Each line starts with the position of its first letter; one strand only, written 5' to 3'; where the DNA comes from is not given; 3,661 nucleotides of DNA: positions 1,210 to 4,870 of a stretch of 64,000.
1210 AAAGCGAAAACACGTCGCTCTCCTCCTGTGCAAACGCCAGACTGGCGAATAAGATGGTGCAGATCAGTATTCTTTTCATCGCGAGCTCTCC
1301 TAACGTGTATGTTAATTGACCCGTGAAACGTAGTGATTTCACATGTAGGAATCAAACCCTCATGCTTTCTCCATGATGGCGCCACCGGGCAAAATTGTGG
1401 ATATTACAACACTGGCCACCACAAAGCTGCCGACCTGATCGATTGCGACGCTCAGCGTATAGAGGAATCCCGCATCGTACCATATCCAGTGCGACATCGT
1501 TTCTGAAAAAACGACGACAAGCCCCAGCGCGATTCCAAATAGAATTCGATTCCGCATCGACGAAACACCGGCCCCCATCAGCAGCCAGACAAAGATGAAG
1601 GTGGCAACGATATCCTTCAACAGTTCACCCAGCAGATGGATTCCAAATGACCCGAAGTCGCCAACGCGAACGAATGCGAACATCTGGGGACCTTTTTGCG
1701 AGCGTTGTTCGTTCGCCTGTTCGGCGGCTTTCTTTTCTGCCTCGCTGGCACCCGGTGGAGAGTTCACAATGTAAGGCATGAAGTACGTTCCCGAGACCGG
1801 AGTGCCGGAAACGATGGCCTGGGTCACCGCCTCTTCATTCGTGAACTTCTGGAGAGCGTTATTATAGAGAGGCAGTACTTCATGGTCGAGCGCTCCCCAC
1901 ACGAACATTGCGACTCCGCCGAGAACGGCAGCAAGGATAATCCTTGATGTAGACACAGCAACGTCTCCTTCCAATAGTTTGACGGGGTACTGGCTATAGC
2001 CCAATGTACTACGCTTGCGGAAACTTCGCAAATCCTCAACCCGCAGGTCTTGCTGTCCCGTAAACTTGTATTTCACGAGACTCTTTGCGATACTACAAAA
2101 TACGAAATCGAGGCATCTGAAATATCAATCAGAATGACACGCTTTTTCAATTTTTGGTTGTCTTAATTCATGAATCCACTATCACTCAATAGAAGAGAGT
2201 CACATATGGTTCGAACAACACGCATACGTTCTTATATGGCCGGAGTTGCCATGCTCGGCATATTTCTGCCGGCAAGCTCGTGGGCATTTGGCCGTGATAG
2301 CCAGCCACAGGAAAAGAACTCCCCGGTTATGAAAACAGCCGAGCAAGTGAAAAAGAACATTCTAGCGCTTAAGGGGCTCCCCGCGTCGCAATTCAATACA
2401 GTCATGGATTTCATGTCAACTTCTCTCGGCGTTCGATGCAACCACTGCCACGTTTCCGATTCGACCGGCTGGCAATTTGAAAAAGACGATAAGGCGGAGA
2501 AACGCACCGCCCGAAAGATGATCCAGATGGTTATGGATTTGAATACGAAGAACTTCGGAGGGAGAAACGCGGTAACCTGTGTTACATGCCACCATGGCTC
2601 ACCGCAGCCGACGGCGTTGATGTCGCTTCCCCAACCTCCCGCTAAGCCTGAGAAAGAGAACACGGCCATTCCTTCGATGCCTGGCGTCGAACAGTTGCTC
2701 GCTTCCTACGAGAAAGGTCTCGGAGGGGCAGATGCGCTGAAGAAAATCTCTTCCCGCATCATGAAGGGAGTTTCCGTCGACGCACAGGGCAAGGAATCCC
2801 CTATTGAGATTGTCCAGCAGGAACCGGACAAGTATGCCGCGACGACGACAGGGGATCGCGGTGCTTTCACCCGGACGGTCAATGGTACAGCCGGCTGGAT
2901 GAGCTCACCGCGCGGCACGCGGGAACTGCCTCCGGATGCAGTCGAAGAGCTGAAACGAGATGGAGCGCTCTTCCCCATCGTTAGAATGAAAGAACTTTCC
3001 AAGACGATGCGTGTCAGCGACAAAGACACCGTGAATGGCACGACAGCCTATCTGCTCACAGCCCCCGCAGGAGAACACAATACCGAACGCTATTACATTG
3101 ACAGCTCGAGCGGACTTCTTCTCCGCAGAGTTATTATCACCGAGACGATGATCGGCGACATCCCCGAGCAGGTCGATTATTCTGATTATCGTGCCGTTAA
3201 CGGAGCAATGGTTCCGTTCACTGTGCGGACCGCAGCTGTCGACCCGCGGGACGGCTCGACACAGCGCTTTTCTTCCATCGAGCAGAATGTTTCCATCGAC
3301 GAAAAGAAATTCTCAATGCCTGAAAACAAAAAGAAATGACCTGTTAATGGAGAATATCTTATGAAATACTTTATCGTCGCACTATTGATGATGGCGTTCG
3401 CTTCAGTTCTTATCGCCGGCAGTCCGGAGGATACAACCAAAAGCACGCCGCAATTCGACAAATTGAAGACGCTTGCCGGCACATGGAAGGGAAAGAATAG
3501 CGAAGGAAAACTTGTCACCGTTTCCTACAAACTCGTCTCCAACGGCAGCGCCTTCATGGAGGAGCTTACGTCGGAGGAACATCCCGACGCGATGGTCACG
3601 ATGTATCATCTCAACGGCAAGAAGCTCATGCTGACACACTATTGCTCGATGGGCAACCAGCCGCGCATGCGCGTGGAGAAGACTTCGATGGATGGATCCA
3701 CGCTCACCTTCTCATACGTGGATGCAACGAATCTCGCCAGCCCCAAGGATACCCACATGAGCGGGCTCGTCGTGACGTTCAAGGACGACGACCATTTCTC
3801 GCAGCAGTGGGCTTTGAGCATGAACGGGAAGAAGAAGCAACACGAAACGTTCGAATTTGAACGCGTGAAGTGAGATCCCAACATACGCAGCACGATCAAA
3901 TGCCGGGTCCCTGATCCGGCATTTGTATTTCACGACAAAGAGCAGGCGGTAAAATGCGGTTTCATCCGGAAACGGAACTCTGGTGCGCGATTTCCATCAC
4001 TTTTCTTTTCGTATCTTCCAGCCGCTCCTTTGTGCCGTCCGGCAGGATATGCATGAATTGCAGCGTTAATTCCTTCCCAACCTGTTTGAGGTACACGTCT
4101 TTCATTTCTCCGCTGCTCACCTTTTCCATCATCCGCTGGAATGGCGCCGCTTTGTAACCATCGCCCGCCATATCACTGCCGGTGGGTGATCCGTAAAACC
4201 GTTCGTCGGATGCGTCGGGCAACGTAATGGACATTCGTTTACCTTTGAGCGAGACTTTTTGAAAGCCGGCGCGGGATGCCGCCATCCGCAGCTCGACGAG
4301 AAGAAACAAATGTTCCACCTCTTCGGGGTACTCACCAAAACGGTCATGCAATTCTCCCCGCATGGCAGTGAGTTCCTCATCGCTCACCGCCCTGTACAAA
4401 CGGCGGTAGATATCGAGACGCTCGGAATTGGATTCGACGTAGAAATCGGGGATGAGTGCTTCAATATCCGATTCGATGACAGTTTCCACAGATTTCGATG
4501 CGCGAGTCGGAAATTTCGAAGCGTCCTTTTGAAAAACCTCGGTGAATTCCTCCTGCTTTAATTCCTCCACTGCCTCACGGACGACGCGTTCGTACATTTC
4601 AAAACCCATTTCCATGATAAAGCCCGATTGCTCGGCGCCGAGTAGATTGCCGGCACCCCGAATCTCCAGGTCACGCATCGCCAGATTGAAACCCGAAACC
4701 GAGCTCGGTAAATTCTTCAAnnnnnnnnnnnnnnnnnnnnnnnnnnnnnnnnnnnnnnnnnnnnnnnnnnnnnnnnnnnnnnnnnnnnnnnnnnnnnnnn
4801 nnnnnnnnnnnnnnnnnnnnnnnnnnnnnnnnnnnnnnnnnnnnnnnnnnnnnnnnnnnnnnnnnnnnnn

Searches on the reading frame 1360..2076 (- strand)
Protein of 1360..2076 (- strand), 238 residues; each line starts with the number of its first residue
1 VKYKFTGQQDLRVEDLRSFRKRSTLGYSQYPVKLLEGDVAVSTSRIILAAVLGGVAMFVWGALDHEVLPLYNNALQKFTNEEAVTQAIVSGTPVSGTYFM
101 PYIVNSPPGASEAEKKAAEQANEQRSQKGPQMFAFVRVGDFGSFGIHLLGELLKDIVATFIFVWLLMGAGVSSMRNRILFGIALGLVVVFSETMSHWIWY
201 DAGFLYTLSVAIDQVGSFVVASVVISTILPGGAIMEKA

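Call 63: search_protein_families(library=pfam, proteins=[window:1360-2076:-], max_evalue=0.00001)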
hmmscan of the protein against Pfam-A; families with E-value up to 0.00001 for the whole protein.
window:1360-2076:- (238 aa): 0 families

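Call 82: search_protein_families(library=pfam, proteins=[window:1360-2076:-], max_evalue=0.01)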
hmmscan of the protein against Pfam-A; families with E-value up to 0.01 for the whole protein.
window:1360-2076:- (238 aa): 1 family
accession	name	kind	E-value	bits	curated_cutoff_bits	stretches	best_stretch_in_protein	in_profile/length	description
PF08570.15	DUF1761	-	0.00011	22.9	31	1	128-225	41-122/123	Protein of unknown function (DUF1761)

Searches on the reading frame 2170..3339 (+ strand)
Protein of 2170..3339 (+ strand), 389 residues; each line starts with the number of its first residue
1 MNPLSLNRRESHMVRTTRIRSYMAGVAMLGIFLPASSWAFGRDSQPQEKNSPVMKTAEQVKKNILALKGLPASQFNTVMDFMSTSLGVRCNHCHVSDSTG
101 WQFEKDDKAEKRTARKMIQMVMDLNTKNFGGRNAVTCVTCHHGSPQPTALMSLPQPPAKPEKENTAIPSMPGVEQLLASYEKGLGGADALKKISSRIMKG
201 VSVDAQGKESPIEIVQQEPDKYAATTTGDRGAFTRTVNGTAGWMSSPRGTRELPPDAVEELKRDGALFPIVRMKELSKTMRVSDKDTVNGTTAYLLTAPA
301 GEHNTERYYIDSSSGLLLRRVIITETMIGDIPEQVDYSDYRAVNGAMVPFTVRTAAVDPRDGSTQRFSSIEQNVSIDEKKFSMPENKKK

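Call 63: search_protein_families(library=pfam, proteins=[window:2170-3339:+], max_evalue=0.00001)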
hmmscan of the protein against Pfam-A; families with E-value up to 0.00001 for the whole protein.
window:2170-3339:+ (389 aa): 1 family
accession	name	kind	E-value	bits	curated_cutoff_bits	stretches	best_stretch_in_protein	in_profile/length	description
PF02276.23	CytoC_RC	-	6.5e-14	52.4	22.4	1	45-155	37-147/310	Photosynthetic reaction centre cytochrome C subunit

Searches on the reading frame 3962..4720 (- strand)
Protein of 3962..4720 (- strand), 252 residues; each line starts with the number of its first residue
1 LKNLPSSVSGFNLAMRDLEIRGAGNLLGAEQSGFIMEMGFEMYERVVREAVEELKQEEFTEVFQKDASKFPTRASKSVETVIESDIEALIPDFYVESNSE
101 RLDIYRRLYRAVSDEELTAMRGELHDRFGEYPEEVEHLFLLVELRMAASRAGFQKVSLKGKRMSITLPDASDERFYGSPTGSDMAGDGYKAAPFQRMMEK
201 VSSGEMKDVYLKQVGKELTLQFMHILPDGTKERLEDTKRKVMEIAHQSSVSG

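Call 63: search_protein_families(library=pfam, proteins=[window:3962-4720:-], max_evalue=0.00001)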
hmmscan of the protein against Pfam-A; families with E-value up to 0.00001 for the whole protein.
window:3962-4720:- (252 aa): 1 family
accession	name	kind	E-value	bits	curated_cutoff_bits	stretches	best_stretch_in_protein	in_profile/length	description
PF03461.20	TRCF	-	4.3e-26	91.5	25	1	85-175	2-92/95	TRCF domain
